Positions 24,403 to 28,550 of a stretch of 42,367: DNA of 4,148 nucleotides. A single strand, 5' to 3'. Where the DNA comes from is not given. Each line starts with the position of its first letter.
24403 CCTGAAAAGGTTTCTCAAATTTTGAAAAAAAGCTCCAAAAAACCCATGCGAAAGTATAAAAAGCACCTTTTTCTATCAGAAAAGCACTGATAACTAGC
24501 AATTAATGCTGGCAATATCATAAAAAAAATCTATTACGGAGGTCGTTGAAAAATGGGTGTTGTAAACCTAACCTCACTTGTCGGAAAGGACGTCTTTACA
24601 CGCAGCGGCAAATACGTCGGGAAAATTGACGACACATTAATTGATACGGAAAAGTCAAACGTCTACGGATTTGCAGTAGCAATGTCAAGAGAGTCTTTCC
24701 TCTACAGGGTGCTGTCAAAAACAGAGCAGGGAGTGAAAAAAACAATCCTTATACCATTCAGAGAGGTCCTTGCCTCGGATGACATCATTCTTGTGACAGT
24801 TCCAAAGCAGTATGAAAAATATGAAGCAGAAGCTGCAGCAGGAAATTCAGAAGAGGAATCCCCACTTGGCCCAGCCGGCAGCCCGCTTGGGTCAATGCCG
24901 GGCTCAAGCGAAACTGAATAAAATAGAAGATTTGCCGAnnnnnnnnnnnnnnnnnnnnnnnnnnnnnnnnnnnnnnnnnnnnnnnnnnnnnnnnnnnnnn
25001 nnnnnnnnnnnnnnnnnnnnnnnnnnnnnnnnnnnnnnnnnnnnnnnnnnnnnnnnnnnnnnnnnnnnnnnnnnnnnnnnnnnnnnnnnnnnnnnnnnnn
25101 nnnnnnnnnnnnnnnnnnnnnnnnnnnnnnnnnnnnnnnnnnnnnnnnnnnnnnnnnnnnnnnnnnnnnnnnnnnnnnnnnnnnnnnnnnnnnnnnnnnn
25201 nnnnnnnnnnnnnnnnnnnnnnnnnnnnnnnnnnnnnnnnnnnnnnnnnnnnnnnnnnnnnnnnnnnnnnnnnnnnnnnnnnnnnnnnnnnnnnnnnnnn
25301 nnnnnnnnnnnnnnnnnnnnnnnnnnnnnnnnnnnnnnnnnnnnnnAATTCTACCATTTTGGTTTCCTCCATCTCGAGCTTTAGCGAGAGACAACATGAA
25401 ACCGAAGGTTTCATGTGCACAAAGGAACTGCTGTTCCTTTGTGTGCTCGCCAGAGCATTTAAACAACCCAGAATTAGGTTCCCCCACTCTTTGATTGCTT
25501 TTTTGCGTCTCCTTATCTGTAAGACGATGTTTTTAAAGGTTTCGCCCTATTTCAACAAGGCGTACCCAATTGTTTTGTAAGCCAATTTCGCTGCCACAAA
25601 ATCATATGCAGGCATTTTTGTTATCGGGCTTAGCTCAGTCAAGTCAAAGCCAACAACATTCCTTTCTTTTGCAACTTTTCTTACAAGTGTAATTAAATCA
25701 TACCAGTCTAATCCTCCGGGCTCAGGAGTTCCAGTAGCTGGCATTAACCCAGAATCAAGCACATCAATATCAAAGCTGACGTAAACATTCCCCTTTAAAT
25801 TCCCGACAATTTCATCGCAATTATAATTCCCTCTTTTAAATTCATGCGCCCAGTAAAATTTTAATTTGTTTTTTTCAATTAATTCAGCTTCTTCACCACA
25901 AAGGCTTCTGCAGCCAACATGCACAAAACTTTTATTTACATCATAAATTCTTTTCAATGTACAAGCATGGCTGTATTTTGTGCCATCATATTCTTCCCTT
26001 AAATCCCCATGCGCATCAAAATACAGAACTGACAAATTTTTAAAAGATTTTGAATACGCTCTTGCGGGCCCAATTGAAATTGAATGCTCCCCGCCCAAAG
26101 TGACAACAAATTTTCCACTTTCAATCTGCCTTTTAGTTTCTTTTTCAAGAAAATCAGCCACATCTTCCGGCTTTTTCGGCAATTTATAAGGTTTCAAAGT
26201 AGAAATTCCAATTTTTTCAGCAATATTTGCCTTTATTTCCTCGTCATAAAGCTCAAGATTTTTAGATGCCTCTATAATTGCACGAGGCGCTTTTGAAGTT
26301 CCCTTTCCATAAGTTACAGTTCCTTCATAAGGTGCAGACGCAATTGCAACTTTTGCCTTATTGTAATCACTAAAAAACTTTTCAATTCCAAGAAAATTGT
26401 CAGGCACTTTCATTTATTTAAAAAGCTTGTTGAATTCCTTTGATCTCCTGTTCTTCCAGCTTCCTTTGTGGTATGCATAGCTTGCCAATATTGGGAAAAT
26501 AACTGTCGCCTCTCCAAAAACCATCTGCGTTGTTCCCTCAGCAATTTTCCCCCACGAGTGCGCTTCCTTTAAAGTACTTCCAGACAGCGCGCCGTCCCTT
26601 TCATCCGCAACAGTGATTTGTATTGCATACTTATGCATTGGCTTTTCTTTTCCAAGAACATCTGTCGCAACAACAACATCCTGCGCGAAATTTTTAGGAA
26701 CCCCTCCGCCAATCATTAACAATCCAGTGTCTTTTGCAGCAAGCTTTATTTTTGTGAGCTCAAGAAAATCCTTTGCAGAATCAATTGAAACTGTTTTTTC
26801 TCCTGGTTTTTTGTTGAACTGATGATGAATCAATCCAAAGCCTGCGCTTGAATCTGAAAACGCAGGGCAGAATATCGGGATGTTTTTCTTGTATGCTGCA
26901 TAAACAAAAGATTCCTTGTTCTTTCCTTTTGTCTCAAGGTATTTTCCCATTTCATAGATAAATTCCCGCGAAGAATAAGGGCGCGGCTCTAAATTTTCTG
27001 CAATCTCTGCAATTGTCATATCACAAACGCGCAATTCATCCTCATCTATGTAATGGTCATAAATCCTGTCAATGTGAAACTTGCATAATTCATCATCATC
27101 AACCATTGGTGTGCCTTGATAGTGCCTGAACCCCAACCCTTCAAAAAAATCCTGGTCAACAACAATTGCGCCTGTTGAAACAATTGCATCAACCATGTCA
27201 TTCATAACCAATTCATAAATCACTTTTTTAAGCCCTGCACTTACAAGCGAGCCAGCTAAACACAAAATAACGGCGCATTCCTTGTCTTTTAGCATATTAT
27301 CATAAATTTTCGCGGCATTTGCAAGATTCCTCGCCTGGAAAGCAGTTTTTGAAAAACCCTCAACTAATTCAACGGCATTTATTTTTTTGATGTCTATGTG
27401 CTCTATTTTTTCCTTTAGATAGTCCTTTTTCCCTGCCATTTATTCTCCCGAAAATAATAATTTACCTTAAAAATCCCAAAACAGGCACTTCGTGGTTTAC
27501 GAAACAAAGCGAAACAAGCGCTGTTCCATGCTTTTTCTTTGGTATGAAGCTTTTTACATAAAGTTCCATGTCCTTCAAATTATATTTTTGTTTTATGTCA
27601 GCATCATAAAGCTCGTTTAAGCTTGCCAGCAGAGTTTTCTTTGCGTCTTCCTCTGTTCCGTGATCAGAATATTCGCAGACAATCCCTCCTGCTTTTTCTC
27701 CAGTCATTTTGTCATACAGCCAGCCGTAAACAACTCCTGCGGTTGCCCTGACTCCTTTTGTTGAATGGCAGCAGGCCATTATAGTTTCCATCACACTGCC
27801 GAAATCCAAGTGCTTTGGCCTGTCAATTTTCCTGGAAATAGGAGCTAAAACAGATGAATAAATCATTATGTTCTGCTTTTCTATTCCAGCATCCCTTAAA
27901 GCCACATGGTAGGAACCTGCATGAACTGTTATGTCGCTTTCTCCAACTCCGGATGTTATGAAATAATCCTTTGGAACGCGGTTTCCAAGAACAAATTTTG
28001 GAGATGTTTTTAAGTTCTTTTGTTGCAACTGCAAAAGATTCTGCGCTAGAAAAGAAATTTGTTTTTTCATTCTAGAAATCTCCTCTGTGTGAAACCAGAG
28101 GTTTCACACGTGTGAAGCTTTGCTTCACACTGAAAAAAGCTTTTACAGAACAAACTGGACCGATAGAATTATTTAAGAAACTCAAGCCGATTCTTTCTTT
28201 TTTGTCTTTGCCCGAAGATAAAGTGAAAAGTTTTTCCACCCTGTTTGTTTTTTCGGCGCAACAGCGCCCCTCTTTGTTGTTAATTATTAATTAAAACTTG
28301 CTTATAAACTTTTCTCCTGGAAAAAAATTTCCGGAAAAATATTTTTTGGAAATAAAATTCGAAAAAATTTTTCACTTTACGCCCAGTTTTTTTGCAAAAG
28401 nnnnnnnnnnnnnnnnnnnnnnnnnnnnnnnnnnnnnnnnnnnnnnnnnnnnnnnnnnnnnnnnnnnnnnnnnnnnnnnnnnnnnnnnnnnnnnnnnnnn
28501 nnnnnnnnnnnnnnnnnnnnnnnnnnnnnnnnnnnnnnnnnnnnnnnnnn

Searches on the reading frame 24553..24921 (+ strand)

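Call 4: search_protein_families(library=pfam, proteins=[window:24553-24921:+])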
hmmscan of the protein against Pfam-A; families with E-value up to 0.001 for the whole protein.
window:24553-24921:+ (122 aa): 1 family
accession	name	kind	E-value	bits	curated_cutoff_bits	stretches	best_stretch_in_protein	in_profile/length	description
PF05239.21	PRC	-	2.1e-13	50.5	21.2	1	1-85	1-75/78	PRC-barrel domain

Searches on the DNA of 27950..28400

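Call 75: search_rna_families(source=window, start=27950, end=28400, threshold=evalue, max_evalue=10)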
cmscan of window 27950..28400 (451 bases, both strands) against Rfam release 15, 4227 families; matches with E-value up to 10: 14.
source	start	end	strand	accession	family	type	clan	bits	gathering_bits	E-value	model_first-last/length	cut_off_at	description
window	28327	28389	+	RF02379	csRNA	Gene; sRNA;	-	20.2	57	3.3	1-93/93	no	Cia-dependent small RNA csRNA1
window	28321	28385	-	RF02445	SpR14_sRNA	Gene; sRNA;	-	19.2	50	5.2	1-80/80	no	Streptococcus sRNA SpR14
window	28085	28109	-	RF00900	mir-255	Gene; miRNA;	-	18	50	1.8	1-59/59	no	mir-255 microRNA precursor family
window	28267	28354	-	RF02982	gltS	Cis-reg;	-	17.3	47.5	8.6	1-105/105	no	gltS RNA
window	28331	28375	+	RF01363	CRISPR-DR50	Gene; CRISPR;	-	17.1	47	8.5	1-46/46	no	CRISPR RNA direct repeat element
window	28314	28372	+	RF02986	FuFi-1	Gene; sRNA;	-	16.9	59.6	0.18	1-175/175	no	FuFi-1 RNA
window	28129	28216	-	RF03845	mir-3327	Gene; miRNA;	-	16.7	85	4.1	1-89/89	no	mir-3327 microRNA precursor family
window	28056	28129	-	RF02980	freshwater-2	Cis-reg;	-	15.4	49.9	7.7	1-84/84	no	freshwater-2 RNA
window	28205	28371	-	RF02933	ARRPOF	Gene; sRNA;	-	14.6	127.2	0.3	1-256/256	no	ARRPOF RNA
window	28210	28400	+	RF01264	snR83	Gene; snRNA; snoRNA; HACA-box;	CL00023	13.3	75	1.1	1-282/308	3'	Small nucleolar RNA snR83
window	28191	28227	-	RF01493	rli37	Gene; sRNA;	-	12.1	90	5.9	1-247/247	no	Listeria sRNA rli37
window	27992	28012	-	RF00503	RNAIII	Gene;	-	12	47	1.7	409-429/504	no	RNAIII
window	28278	28318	-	RF01471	rliB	Gene; sRNA;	-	12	40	5.4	1-360/360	no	Listeria sRNA rliB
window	28273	28308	+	RF02350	psRNA6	Gene; sRNA;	-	11.7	60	0.53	1-333/333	no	Nitrosomonas sRNA psRNA6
